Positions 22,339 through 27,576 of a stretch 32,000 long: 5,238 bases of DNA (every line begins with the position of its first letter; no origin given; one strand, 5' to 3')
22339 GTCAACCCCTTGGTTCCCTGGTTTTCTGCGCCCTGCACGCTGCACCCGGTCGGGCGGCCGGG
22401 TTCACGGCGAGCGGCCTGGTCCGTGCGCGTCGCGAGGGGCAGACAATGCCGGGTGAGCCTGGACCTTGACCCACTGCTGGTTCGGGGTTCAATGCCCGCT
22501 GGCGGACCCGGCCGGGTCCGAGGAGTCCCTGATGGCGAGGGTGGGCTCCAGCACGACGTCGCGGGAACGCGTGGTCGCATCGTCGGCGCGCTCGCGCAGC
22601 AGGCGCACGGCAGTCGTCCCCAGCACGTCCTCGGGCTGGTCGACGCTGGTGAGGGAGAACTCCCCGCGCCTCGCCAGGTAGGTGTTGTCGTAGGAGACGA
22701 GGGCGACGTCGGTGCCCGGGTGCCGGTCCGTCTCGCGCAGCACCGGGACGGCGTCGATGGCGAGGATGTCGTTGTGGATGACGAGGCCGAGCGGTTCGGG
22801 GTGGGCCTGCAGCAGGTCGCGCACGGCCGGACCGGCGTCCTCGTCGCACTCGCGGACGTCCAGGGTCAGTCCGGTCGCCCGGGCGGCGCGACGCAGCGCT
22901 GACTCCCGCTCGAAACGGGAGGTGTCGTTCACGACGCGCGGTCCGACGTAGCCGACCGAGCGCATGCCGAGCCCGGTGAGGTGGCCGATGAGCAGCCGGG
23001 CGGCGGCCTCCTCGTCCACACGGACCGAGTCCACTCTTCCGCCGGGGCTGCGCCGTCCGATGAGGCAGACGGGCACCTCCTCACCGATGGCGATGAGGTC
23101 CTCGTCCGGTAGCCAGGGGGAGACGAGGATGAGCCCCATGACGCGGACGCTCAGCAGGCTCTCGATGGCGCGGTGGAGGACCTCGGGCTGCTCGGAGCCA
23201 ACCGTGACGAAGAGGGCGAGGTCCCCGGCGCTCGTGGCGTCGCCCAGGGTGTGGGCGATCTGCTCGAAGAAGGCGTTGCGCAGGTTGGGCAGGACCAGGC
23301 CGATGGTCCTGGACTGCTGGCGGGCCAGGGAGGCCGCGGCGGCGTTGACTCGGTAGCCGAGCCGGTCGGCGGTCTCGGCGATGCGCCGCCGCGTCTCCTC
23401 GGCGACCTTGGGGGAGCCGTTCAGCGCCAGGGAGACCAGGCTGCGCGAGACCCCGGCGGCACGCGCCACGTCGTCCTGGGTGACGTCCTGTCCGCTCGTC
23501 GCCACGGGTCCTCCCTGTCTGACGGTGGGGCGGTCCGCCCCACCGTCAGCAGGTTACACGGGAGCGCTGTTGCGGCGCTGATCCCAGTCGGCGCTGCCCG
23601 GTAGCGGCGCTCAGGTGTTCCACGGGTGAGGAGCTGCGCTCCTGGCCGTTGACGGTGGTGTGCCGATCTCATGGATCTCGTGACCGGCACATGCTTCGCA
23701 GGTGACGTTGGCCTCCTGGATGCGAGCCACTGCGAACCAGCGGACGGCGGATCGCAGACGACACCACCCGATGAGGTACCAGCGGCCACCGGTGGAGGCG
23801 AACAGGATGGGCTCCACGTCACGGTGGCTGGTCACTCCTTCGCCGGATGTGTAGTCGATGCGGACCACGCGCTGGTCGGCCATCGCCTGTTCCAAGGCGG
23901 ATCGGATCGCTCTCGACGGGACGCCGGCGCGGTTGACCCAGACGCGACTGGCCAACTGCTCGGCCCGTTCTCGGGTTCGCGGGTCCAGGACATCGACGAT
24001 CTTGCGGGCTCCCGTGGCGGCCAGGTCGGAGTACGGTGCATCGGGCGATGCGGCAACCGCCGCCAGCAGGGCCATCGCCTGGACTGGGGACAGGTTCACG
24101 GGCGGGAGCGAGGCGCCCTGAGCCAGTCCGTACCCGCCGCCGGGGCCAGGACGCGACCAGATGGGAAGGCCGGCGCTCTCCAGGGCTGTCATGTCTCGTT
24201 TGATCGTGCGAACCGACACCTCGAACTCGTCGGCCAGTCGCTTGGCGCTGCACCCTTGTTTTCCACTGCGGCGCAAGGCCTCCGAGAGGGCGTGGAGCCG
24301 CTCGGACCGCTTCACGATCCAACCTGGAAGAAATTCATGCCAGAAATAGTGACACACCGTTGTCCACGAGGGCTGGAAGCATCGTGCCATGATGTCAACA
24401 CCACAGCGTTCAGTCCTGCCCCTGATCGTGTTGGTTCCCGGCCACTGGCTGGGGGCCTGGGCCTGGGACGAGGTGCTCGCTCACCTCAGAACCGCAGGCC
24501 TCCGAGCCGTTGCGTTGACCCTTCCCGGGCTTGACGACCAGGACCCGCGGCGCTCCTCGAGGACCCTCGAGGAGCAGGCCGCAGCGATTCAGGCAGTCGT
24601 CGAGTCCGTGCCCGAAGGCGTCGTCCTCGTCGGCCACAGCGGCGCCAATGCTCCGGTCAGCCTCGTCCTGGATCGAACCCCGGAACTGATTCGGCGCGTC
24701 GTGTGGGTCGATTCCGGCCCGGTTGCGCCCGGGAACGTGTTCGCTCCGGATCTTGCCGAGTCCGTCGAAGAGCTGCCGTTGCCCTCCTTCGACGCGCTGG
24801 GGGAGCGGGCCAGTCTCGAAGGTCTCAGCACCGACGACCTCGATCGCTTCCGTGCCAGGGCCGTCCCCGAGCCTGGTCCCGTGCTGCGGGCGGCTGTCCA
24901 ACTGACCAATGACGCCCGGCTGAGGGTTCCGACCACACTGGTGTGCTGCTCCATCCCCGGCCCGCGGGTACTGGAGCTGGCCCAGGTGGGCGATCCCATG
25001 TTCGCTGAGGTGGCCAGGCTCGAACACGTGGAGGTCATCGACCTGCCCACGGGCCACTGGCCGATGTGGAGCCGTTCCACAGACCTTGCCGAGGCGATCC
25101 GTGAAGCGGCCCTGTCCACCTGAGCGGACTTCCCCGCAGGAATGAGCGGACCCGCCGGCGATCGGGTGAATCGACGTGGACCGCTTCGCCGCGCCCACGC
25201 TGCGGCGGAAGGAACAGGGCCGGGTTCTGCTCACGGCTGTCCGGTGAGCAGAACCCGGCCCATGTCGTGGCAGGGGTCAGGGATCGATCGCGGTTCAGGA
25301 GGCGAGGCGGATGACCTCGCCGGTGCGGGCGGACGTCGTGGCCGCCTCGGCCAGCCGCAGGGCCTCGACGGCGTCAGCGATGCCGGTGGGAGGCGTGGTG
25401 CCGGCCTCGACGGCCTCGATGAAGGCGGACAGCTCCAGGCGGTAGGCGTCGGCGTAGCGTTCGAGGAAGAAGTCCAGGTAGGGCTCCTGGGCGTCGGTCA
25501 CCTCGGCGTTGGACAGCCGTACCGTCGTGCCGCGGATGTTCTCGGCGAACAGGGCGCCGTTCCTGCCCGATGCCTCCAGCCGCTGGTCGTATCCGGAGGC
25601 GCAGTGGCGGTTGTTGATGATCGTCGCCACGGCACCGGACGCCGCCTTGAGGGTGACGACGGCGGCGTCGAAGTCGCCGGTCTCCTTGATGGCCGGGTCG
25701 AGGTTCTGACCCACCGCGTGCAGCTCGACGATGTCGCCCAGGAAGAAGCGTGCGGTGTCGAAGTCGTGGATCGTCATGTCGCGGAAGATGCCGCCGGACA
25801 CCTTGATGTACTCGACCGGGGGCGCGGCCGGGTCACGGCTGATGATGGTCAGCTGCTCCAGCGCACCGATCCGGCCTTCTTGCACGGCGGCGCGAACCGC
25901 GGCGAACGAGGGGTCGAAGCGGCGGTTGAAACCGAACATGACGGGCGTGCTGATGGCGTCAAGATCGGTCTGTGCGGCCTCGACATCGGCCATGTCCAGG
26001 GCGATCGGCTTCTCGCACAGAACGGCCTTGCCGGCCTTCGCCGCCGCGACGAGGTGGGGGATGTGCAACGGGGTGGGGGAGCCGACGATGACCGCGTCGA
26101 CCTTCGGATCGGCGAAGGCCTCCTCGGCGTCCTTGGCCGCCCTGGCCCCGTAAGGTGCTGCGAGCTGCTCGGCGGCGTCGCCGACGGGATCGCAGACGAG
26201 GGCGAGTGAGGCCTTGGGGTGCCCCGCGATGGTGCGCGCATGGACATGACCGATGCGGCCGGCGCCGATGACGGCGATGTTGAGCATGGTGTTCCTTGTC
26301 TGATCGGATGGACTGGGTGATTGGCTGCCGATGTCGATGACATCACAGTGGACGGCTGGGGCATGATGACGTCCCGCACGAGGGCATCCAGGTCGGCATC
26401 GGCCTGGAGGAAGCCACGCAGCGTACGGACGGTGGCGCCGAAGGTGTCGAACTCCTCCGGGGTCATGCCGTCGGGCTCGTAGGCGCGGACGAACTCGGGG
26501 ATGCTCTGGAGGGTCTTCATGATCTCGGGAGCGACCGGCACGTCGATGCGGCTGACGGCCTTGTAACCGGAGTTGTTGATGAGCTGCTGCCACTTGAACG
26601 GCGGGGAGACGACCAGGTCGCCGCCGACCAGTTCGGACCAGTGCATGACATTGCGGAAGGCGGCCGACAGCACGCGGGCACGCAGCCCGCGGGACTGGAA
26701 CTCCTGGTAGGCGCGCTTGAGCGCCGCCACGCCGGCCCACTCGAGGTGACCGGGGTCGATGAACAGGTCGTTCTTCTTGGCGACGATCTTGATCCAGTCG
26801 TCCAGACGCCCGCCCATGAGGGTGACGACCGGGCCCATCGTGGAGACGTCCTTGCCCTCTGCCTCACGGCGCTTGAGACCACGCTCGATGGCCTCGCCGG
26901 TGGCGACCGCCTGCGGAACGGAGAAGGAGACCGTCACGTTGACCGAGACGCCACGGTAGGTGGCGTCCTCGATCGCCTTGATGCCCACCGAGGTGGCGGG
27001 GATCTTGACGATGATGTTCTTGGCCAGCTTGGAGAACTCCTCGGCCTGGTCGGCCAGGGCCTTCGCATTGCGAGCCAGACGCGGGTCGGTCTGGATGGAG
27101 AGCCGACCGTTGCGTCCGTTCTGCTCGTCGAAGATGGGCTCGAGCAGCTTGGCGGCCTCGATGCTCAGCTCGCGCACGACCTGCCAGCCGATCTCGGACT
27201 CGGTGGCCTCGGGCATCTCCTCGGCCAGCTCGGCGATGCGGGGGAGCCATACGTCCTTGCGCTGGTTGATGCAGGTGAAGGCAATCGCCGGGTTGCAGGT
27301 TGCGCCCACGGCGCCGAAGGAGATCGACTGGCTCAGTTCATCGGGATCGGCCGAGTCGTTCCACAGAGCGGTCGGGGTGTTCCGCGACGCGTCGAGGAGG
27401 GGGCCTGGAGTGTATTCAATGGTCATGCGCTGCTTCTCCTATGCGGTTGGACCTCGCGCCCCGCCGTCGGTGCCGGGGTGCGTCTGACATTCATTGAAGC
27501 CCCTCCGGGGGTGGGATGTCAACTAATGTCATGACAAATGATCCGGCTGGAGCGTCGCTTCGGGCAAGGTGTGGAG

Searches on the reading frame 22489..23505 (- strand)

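Call 30: search_protein_families(library=pfam, proteins=[window:22489-23505:-], max_evalue=0.00001)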
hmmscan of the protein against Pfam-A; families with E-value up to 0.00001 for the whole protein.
window:22489-23505:- (338 aa): 3 families
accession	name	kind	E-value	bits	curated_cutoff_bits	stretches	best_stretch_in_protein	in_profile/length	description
PF13377.12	Peripla_BP_3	-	1.5e-23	84.1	26.5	1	174-329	2-167/167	Periplasmic binding protein-like domain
PF00532.27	Peripla_BP_1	-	6e-13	49.3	22.2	1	66-311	2-265/281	Periplasmic binding proteins and sugar binding domain of LacI family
PF00356.27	LacI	-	6.7e-12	45.5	27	1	11-54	3-46/46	Bacterial regulatory proteins, lacI family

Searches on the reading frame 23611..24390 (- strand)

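Call 30: search_protein_families(library=pfam, proteins=[window:23611-24390:-], max_evalue=0.00001)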
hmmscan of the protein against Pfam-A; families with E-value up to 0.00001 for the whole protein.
window:23611-24390:- (259 aa): 3 families
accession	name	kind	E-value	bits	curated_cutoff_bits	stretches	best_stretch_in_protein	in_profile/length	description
PF13280.12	WYL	-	4.5e-19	68.6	21.8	1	164-228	4-69/70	WYL domain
PF08279.18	HTH_11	-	2.1e-12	47.2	25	1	31-87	1-54/55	HTH domain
PF02082.26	Rrf2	-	2.5e-06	28.1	30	1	32-93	9-69/132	Iron-dependent Transcriptional regulator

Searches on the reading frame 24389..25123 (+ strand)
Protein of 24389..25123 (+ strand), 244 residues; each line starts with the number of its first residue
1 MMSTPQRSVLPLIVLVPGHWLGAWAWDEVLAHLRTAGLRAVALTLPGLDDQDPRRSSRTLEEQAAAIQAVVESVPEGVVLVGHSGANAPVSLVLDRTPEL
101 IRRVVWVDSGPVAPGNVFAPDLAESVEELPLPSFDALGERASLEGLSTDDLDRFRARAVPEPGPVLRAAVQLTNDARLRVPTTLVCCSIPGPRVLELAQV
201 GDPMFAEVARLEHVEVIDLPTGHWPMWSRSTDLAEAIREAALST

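Call 30: search_protein_families(library=pfam, proteins=[window:24389-25123:+], max_evalue=0.00001)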
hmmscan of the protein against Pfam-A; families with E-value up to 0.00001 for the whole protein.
window:24389-25123:+ (244 aa): 1 family
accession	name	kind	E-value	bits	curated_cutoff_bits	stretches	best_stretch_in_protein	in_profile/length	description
PF12697.13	Abhydrolase_6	-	2.9e-15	58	26.3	1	13-236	1-217/217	Alpha/beta hydrolase family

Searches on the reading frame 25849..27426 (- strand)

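Call 30: search_protein_families(library=pfam, proteins=[window:25849-27426:-], max_evalue=0.00001)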
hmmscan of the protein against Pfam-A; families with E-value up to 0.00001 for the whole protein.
window:25849-27426:- (525 aa): 1 family
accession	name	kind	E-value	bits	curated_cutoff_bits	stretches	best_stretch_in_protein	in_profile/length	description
PF00923.25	TAL_FSA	-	4.1e-37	128.5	27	1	21-288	1-238/285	Transaldolase/Fructose-6-phosphate aldolase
